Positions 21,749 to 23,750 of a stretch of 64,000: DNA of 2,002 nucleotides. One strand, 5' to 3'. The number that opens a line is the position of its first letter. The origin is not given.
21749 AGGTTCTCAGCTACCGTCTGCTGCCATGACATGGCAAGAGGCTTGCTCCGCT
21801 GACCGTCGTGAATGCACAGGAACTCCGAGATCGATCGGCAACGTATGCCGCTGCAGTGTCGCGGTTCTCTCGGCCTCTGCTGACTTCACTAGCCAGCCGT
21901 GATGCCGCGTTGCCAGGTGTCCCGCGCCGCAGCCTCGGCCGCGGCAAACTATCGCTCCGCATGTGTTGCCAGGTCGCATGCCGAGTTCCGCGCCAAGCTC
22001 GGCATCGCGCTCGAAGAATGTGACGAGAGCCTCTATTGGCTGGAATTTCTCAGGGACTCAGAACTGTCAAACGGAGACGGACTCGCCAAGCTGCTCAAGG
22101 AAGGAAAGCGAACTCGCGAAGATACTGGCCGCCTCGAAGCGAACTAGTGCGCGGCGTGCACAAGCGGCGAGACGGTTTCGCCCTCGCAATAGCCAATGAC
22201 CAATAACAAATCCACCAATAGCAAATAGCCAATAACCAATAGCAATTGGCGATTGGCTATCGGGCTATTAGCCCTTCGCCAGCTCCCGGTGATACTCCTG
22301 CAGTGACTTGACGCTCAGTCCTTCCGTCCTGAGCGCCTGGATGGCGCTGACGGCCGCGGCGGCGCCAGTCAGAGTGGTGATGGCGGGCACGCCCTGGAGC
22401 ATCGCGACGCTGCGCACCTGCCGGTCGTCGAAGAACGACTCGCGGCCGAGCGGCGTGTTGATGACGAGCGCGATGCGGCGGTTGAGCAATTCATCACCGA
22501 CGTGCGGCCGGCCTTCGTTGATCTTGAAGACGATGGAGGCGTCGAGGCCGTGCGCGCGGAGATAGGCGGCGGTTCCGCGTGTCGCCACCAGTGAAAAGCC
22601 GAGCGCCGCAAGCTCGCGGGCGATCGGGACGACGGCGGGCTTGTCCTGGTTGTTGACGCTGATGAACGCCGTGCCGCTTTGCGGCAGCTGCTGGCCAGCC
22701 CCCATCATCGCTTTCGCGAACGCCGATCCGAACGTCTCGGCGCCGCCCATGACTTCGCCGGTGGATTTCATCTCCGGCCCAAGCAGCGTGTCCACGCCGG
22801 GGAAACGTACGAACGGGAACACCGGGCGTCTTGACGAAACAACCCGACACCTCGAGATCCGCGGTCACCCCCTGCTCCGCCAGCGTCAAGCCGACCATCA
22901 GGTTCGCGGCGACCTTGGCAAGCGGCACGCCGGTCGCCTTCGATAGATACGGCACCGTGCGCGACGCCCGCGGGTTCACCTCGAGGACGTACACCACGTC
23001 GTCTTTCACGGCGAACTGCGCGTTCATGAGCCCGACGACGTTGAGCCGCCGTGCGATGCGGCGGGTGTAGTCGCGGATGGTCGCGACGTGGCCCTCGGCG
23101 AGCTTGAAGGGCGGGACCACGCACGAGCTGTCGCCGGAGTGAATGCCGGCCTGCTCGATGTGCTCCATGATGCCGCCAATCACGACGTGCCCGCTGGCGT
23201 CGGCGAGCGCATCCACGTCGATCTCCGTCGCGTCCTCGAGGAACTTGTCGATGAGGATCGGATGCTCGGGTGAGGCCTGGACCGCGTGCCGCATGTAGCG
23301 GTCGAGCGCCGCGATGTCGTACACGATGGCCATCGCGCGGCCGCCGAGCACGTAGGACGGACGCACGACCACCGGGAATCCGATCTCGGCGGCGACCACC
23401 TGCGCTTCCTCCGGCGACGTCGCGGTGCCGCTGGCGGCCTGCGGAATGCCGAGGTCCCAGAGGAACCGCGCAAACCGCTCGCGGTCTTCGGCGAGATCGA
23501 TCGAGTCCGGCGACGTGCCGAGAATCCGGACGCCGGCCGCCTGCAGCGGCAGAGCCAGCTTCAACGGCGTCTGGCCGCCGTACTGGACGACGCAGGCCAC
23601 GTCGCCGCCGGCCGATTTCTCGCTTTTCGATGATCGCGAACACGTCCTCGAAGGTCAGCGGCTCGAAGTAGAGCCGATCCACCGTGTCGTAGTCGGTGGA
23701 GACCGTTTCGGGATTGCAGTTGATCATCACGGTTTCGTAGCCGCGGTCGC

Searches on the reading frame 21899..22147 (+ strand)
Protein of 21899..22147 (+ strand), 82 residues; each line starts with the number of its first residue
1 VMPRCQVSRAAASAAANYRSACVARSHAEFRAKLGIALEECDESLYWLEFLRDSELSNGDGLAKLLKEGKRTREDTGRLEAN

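Call 25: search_protein_families(library=pfam, proteins=[window:21899-22147:+], max_evalue=0.01)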
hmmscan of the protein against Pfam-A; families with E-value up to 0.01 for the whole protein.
window:21899-22147:+ (82 aa): 1 family
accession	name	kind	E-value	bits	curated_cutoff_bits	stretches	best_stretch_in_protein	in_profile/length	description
PF05635.17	23S_rRNA_IVP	-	7e-11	42.7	33.8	1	6-70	34-98/106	23S rRNA-intervening sequence protein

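Call 43: find_homologous_proteins(query=window:21899-22147:+, max_evalue=0.001)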
Query window:21899-22147:+ (82 aa): 26 proteins with E <= 0.001 among 29 candidates.
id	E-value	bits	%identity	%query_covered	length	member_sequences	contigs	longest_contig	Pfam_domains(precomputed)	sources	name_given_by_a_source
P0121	1.7e-45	169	100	99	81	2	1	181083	PF05635.18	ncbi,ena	-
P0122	9.4e-29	116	92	60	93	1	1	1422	PF05635.18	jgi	-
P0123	5.6e-28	114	73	99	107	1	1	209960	PF05635.18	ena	-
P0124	1.3e-24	103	72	83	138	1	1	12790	PF05635.18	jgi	jgi:four helix bundle protein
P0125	3.7e-21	92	69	59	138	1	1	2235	PF05635.18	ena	-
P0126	1.2e-20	91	73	60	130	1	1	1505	PF05635.18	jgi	jgi:four helix bundle protein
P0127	2.3e-19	87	63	60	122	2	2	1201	PF05635.18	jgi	jgi:four helix bundle protein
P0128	2.9e-19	86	61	60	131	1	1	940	PF05635.18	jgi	jgi:four helix bundle protein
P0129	2.6e-18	83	56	62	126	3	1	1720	PF05635.18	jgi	jgi:four helix bundle protein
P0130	4.1e-16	76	64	78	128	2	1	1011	PF05635.18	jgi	-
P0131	8.0e-16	75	58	79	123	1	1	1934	PF05635.18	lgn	-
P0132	1.0e-15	75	61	82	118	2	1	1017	PF05635.18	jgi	jgi:four helix bundle protein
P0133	2.4e-15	74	53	57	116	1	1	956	PF05635.18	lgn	-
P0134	2.9e-15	73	53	57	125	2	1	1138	PF05635.18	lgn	-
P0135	8.7e-15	72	58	78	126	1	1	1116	PF05635.18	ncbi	-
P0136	3.7e-14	70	50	83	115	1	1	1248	PF05635.18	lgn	-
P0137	1.1e-13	69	61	78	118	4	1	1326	PF05635.18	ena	-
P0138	1.7e-13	68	58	78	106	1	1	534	PF05635.18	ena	-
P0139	1.5e-10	58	53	78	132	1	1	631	PF05635.18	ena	-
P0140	1.3e-9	56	51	79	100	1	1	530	PF05635.18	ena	-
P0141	5.8e-9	53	52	77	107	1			PF05635.18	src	-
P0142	1.5e-8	52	54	79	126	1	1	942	PF05635.18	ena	-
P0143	7.3e-8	50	52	79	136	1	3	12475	PF05635.18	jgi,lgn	jgi:four helix bundle protein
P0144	1.7e-7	49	51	79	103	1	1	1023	PF05635.18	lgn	-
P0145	7.4e-7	47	51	79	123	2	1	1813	PF05635.18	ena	-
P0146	1.4e-6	46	56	59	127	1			PF05635.18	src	-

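Call 45: find_encoding_contigs(protein=P0123, flank=3000, max_places=2)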
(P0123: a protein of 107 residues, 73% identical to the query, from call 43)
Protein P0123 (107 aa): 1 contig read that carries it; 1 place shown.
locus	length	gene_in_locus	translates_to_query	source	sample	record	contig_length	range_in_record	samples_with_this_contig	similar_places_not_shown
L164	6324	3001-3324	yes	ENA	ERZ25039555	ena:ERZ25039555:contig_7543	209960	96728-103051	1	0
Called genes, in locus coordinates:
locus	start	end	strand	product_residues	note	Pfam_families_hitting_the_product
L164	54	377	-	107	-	PF03772:Competence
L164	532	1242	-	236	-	PF13567:DUF4131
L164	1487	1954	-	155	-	-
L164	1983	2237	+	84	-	PF13568:OMP_b-brl_2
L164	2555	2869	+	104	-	-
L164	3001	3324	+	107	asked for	PF05635:23S_rRNA_IVP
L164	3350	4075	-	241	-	PF02786:CPSase_L_D2 (weak), PF02142:MGS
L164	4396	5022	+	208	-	-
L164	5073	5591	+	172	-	-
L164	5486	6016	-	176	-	PF02786:CPSase_L_D2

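Call 46: find_encoding_contigs(protein=P0124, flank=3000, max_places=2)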
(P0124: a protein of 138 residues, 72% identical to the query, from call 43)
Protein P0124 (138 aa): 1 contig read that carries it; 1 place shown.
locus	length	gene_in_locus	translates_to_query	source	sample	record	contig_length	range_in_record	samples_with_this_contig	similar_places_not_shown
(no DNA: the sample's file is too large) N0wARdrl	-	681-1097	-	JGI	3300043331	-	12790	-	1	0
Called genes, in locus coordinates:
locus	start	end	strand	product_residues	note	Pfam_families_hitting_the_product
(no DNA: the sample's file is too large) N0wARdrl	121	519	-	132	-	PF00472:RF-1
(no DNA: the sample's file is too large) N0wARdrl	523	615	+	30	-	-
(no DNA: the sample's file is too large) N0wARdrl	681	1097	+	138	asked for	PF05635:23S_rRNA_IVP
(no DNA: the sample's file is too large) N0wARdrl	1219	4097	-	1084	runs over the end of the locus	PF25596:CPSase_L_D1, PF02786:CPSase_L_D2, PF02787:CPSase_L_D3, PF25596:CPSase_L_D1, PF02222:ATP-grasp, PF02786:CPSase_L_D2, PF07478:Dala_Dala_lig_C (weak), PF02142:MGS, +4 more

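Call 47: find_encoding_contigs(protein=P0143, flank=3000, max_places=3)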
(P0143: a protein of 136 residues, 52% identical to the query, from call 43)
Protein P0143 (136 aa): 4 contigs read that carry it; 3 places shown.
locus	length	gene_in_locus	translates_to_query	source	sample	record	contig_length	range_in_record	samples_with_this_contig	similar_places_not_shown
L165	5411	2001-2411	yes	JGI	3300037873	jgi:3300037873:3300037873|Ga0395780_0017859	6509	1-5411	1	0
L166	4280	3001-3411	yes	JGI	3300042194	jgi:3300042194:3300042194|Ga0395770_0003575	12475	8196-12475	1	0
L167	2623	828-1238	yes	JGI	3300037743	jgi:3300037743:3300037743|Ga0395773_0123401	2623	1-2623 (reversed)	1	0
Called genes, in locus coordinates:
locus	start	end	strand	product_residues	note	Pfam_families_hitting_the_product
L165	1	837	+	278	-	?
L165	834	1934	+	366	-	PF00144:Beta-lactamase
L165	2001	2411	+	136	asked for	PF05635:23S_rRNA_IVP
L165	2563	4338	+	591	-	PF00474:SSF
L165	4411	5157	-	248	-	-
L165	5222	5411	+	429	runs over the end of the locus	?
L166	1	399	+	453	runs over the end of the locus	PF02638:GHL10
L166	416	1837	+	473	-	PF00474:SSF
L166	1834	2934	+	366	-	PF00144:Beta-lactamase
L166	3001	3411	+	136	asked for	PF05635:23S_rRNA_IVP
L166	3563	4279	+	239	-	?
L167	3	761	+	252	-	?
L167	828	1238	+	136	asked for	PF05635:23S_rRNA_IVP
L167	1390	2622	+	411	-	?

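Call 61: find_encoding_contigs(protein=P0125, flank=1500, max_places=2)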
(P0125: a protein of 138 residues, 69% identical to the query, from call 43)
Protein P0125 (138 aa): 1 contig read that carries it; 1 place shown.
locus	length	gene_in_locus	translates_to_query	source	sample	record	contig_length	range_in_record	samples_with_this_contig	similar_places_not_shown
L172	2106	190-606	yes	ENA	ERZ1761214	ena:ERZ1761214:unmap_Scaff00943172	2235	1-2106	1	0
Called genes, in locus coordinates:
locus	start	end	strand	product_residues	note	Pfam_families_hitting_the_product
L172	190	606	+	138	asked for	PF05635:23S_rRNA_IVP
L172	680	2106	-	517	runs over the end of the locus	?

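Call 73: search_dna_similar(query=P0143, collection=plasmids, mode=protein, max_evalue=0.00001, max_rows=30, rows=spread)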
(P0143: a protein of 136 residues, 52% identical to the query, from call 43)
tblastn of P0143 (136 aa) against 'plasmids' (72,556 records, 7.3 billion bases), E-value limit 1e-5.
Records with a match: 27; places in all: 34; records where one place covers at least 80% of the query: 0.
Best place of each record, by identity: <60% 27.
By first word of the organism name: Nostoc 15; Planktothrix 3; Candidatus 2; Bernardetia 1; Gloeocapsa 1; Pseudanabaena 1; Dolichospermum 1; Aulosira 1; Anabaena 1; Treponema 1.
By predicted mobility (MOB-suite, as given by PLSDB): non-mobilizable 14; conjugative 8; mobilizable 5.
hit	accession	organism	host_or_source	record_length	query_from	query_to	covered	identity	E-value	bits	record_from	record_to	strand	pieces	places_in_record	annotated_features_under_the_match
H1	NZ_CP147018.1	Bernardetia sp. Wsw4-3y2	Red alga,Red algae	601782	7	113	79%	42.6%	8e-19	88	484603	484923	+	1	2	four helix bundle protein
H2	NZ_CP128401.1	Candidatus Chlorohelix allophototropha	Single colony of Candidatus Chlorohelix ...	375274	7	113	79%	40.9%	1e-15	79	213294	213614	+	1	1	four helix bundle protein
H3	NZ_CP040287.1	Nostoc sp. C057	Phaeoceros,pure culture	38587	7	113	79%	40.7%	1e-15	79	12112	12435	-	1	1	four helix bundle protein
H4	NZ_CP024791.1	Nostoc flagelliforme CCNUN1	cell culture,desert soil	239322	7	113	79%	39.8%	8e-15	77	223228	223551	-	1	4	four helix bundle protein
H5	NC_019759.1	Gloeocapsa sp. PCC 7428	-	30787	7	113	79%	39.3%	7e-16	79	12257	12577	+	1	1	four helix bundle protein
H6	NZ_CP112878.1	Pseudanabaena galeata CCNP1313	-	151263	7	109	76%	38.8%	6e-16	80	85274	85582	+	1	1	four helix bundle protein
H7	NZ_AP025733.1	Nostoc cf. commune SO-36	-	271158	10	110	74%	38.5%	1e-10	64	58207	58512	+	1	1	four helix bundle protein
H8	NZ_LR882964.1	Planktothrix agardhii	-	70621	8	113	78%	35.8%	2e-13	72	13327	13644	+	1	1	four helix bundle protein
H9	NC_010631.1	Nostoc punctiforme PCC 73102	-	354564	10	110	74%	37.5%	2e-10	64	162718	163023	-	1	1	four helix bundle protein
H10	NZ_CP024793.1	Nostoc flagelliforme CCNUN1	cell culture,desert soil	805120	10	110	74%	37.3%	2e-11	67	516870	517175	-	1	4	four helix bundle protein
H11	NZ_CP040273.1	Nostoc sp. C052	Blasia pusilla,pure culture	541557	10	110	74%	37.3%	1e-10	65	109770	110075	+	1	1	four helix bundle protein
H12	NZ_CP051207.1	Dolichospermum flos-aquae CCAP 1403/13F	cell culture,freshwater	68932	10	110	74%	37.3%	2e-8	58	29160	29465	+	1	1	four helix bundle protein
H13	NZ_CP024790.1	Nostoc flagelliforme CCNUN1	cell culture,desert soil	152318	10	109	74%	37.6%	3e-10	64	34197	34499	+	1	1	four helix bundle protein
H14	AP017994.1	Planktothrix agardhii NIES-204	-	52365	8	113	78%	34.9%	4e-13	72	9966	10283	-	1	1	hypothetical protein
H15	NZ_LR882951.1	Planktothrix agardhii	-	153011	8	113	78%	34.9%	4e-13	72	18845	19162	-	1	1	four helix bundle protein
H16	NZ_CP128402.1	Candidatus Chlorohelix allophototropha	Single colony of Candidatus Chlorohelix ...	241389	7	113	79%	34.6%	3e-12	69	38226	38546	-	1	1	four helix bundle protein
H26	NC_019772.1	Anabaena cylindrica PCC 7122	water, most likely pond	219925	10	107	72%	34.3%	3e-7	55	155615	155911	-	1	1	four helix bundle protein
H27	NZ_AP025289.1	Treponema saccharophilum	-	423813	6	113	79%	30.6%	1e-10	64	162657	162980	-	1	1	four helix bundle protein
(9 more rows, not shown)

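Call 74: get_annotated_region(hit=H3, flank=500)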
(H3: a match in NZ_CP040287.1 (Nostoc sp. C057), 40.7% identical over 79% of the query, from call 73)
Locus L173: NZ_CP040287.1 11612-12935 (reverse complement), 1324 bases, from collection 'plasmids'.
description: Nostoc sp. C057 plasmid p057_F, complete sequence
organism: Nostoc sp. C057 (NCBI taxid 2576903)
taxonomy: Bacteria; Cyanobacteriota; Cyanophyceae; Nostocales; Nostocaceae; Nostoc; Nostoc sp. C057
host: -; source: Phaeoceros,pure culture; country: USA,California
typing (MOB-suite, as given by PLSDB): mobilizable; replicon rep_cluster_1622; relaxase MOBP
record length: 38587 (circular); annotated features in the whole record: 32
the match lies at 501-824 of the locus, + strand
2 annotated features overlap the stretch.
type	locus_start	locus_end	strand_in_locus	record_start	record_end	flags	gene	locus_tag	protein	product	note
CDS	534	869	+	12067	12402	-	-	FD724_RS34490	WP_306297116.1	four helix bundle protein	-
CDS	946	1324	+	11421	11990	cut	-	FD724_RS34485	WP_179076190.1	site-specific integrase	GO:0015074 - DNA integration [Evidence IEA]; GO:0006310 - DNA recombination [Evidence IEA]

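Call 75: get_annotated_region(hit=H9, flank=500)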
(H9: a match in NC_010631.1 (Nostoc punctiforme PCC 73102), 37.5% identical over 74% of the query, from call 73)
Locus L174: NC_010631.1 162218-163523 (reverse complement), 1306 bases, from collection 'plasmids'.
description: Nostoc punctiforme PCC 73102 plasmid pNPUN01, complete sequence
organism: Nostoc punctiforme PCC 73102 (NCBI taxid 63737)
taxonomy: Bacteria; Cyanobacteriota; Cyanophyceae; Nostocales; Nostocaceae; Nostoc; Nostoc punctiforme; Nostoc punctiforme PCC 73102
host: -; source: -; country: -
typing (MOB-suite, as given by PLSDB): conjugative; replicon rep_cluster_317; relaxase MOBF; mating-pair formation MPF_T
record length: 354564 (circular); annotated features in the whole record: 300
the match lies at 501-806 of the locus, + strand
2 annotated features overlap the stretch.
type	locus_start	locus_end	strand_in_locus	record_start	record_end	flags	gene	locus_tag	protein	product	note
CDS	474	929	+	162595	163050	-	-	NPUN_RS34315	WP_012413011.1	four helix bundle protein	-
CDS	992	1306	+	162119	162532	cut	-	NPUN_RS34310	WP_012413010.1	element excision factor XisH family protein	-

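Call 76: get_annotated_region(hit=H5, flank=500)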
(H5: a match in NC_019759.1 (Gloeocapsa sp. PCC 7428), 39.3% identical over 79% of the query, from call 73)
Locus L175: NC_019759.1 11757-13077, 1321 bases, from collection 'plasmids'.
description: Gloeocapsa sp. PCC 7428 plasmid pGLO7428.03, complete sequence
organism: Gloeocapsa sp. PCC 7428 (NCBI taxid 1173026)
taxonomy: Bacteria; Cyanobacteriota; Cyanophyceae; Chroococcales; Chroococcaceae; Gloeocapsa; Gloeocapsa sp. PCC 7428
host: -; source: -; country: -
typing (MOB-suite, as given by PLSDB): mobilizable; replicon rep_cluster_1726; relaxase MOBV
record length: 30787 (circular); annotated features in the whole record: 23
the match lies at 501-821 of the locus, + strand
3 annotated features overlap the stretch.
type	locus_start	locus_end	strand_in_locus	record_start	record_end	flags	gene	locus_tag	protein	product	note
CDS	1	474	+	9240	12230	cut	-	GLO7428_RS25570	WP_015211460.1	DUF1156 domain-containing protein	-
CDS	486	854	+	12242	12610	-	-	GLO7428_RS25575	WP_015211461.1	four helix bundle protein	-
CDS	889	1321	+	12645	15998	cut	-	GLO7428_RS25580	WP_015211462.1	Swt1 family HEPN domain-containing protein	-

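Call 77: get_annotated_region(hit=H8, flank=500)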
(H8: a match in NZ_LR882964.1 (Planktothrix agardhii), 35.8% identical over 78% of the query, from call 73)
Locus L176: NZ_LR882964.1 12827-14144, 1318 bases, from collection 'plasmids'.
description: Planktothrix agardhii strain No.66 plasmid p1
organism: Planktothrix agardhii (NCBI taxid 1160)
taxonomy: Bacteria; Cyanobacteriota; Cyanophyceae; Oscillatoriales; Microcoleaceae; Planktothrix; Planktothrix agardhii
host: -; source: -; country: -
typing (MOB-suite, as given by PLSDB): non-mobilizable
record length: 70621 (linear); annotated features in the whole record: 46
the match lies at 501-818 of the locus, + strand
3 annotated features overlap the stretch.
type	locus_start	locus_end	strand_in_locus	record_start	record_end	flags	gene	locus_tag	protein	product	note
CDS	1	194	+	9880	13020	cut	drmD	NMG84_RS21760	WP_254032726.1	DISARM system SNF2-like helicase DrmD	-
CDS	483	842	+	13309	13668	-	-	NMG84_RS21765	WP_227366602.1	four helix bundle protein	-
CDS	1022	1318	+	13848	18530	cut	-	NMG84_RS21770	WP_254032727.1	type IIL restriction-modification enzyme MmeI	-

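Call 78: get_annotated_region(hit=H1, flank=500)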
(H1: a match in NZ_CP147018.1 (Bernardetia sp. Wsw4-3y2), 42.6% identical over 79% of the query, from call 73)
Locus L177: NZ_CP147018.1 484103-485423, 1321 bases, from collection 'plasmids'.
description: Bernardetia sp. Wsw4-3y2 plasmid plasmd1, complete sequence
organism: Bernardetia sp. Wsw4-3y2 (NCBI taxid 3127471)
taxonomy: Bacteria; Bacteroidota; Cytophagia; Cytophagales; Bernardetiaceae; Bernardetia; Bernardetia sp. Wsw4-3y2
host: -; source: Red alga,Red algae; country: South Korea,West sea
typing (MOB-suite, as given by PLSDB): non-mobilizable
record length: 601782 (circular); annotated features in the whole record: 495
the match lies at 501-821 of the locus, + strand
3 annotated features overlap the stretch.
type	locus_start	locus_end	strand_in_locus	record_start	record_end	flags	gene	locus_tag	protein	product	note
CDS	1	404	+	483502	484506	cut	-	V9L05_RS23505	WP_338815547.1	beta-ketoacyl-ACP synthase III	GO:0006633 - fatty acid biosynthetic process [Evidence IEA]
CDS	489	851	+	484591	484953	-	-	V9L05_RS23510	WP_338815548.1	four helix bundle protein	-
CDS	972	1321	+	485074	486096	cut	-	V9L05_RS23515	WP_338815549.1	M20/M25/M40 family metallo-hydrolase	-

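Call 79: get_annotated_region(hit=H2, flank=500)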
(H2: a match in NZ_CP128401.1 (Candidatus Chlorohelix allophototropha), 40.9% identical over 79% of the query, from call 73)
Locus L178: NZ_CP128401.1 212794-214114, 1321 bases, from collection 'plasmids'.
description: Candidatus Chlorohelix allophototropha isolate L227-S17 plasmid unnamed1, complete sequence
organism: Candidatus Chlorohelix allophototropha (NCBI taxid 3003348)
taxonomy: Bacteria; Chloroflexota; Chloroflexia; Candidatus Chloroheliales; Candidatus Chloroheliaceae; Candidatus Chlorohelix; Candidatus Chlorohelix allophototropha
host: -; source: Single colony of Candidatus Chlorohelix allophototropha from a non-axenic enrichment (subculture 19.9); ...; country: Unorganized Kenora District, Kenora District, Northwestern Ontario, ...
typing (MOB-suite, as given by PLSDB): non-mobilizable
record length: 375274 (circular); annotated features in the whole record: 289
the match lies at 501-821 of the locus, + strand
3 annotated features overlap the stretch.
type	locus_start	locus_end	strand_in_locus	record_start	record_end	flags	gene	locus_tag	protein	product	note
CDS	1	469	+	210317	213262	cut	-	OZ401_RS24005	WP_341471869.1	helicase-related protein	-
CDS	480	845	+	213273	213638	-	-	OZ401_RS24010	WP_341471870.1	four helix bundle protein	-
CDS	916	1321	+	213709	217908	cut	-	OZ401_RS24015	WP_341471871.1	N-6 DNA methylase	GO:0006306 - DNA methylation [Evidence IEA]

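Call 85: get_annotated_region(hit=H6, flank=400)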
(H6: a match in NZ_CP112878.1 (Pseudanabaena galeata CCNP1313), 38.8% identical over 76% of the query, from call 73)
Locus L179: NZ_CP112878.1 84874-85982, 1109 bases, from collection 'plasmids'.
description: Pseudanabaena galeata CCNP1313 plasmid pPg_04, complete sequence
organism: Pseudanabaena galeata CCNP1313 (NCBI taxid 2602720)
taxonomy: Bacteria; Cyanobacteriota; Cyanophyceae; Pseudanabaenales; Pseudanabaenaceae; Pseudanabaena; Pseudanabaena galeata; Pseudanabaena galeata CCNP1313
host: -; source: -; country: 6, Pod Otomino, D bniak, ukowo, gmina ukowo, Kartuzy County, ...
typing (MOB-suite, as given by PLSDB): mobilizable; relaxase MOBP
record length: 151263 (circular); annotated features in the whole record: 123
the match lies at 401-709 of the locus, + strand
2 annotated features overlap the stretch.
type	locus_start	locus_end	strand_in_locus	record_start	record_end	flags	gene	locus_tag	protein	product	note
CDS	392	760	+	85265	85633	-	-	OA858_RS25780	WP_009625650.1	four helix bundle protein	-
CDS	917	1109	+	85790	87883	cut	cas1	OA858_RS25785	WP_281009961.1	CRISPR-associated endonuclease Cas1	GO:0043571 - maintenance of CRISPR repeat elements [Evidence IEA]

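Call 86: get_annotated_region(hit=H16, flank=400)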
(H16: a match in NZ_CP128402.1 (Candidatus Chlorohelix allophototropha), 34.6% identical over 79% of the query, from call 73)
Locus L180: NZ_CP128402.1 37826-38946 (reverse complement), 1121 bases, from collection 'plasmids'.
description: Candidatus Chlorohelix allophototropha isolate L227-S17 plasmid unnamed2, complete sequence
organism: Candidatus Chlorohelix allophototropha (NCBI taxid 3003348)
taxonomy: Bacteria; Chloroflexota; Chloroflexia; Candidatus Chloroheliales; Candidatus Chloroheliaceae; Candidatus Chlorohelix; Candidatus Chlorohelix allophototropha
host: -; source: Single colony of Candidatus Chlorohelix allophototropha from a non-axenic enrichment (subculture 19.9); ...; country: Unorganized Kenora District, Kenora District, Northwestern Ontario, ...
typing (MOB-suite, as given by PLSDB): non-mobilizable
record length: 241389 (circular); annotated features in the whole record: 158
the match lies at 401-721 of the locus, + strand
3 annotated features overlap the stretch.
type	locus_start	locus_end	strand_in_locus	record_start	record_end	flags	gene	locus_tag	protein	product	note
CDS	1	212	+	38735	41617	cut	-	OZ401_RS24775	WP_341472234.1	DUF1156 domain-containing protein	-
CDS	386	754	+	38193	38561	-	-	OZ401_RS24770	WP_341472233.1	four helix bundle protein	-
CDS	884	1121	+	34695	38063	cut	-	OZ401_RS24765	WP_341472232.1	Swt1 family HEPN domain-containing protein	-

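Call 87: get_annotated_region(hit=H27, flank=400)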
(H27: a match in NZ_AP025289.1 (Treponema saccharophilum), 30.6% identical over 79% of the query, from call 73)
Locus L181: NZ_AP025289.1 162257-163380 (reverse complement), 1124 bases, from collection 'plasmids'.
description: Treponema saccharophilum strain JCM 32279 plasmid pTS1, complete sequence
organism: Treponema saccharophilum (NCBI taxid 165)
taxonomy: Bacteria; Spirochaetota; Spirochaetia; Spirochaetales; Treponemataceae; Treponema; Treponema saccharophilum
host: -; source: -; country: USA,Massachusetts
typing (MOB-suite, as given by PLSDB): non-mobilizable
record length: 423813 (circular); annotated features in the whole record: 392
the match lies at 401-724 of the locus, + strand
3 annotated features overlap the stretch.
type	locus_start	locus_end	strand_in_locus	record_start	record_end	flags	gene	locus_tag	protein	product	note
CDS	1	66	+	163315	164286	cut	-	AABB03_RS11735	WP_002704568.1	DMT family transporter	GO:0055085 - transmembrane transport [Evidence IEA]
CDS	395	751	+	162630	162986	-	-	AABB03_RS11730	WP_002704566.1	four helix bundle protein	-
CDS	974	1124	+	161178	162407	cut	-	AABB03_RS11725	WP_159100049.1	DUF4832 domain-containing protein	-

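Call 88: get_annotated_region(hit=H26, flank=400)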
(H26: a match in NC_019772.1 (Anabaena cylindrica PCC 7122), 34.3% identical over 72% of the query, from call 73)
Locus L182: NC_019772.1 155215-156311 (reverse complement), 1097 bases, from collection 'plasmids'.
description: Anabaena cylindrica PCC 7122 plasmid pANACY.01, complete sequence
organism: Anabaena cylindrica PCC 7122 (NCBI taxid 272123)
taxonomy: Bacteria; Cyanobacteriota; Cyanophyceae; Nostocales; Nostocaceae; Anabaena; Anabaena cylindrica; Anabaena cylindrica PCC 7122
host: -; source: water, most likely pond; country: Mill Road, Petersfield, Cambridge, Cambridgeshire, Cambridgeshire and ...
typing (MOB-suite, as given by PLSDB): conjugative; replicon rep_cluster_345; relaxase MOBP; mating-pair formation MPF_T
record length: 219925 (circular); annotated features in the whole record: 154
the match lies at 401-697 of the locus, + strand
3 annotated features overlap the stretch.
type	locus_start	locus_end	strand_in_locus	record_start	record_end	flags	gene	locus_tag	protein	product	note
CDS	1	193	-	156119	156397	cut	cas2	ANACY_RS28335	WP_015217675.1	CRISPR-associated endonuclease Cas2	GO:0043571 - maintenance of CRISPR repeat elements [Evidence IEA]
CDS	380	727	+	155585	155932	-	-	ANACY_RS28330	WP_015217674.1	four helix bundle protein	-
CDS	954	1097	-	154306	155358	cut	cas1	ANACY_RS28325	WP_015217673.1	CRISPR-associated endonuclease Cas1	GO:0043571 - maintenance of CRISPR repeat elements [Evidence IEA]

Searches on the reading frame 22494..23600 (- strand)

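Call 11: search_protein_families(library=pfam, proteins=[window:22494-23600:-])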
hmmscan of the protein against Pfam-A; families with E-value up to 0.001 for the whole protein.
window:22494-23600:- (368 aa): 8 families
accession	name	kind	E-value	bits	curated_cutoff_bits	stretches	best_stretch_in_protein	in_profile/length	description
PF02786.22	CPSase_L_D2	-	1.3e-38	133.1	19.8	1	39-242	1-210/211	Carbamoyl-phosphate synthase L chain, ATP binding domain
PF02222.28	ATP-grasp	-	2.9e-12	47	27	1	47-212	3-163/179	ATP-grasp domain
PF15632.11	ATPgrasp_Ter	-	1.5e-08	35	29.1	1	174-241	48-112/131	ATP-grasp in the biosynthetic pathway with Ter operon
PF07478.18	Dala_Dala_lig_C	-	2.7e-07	30.8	24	1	64-211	26-175/204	D-ala D-ala ligase C-terminus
PF25596.1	CPSase_L_D1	-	2.4e-05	24.6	27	1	2-35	80-117/118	Carbamoyl phosphate synthase preATP-grasp domain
PF01071.24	GARS_A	-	9.3e-05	22.8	27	1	45-147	8-114/194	Phosphoribosylglycinamide synthetase, ATP-grasp (A) domain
PF13535.11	ATP-grasp_4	-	0.00019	21.5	27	1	102-211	45-151/160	ATP-grasp domain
PF02655.19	ATP-grasp_3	-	0.00038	21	23.2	1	72-212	29-157/160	ATP-grasp domain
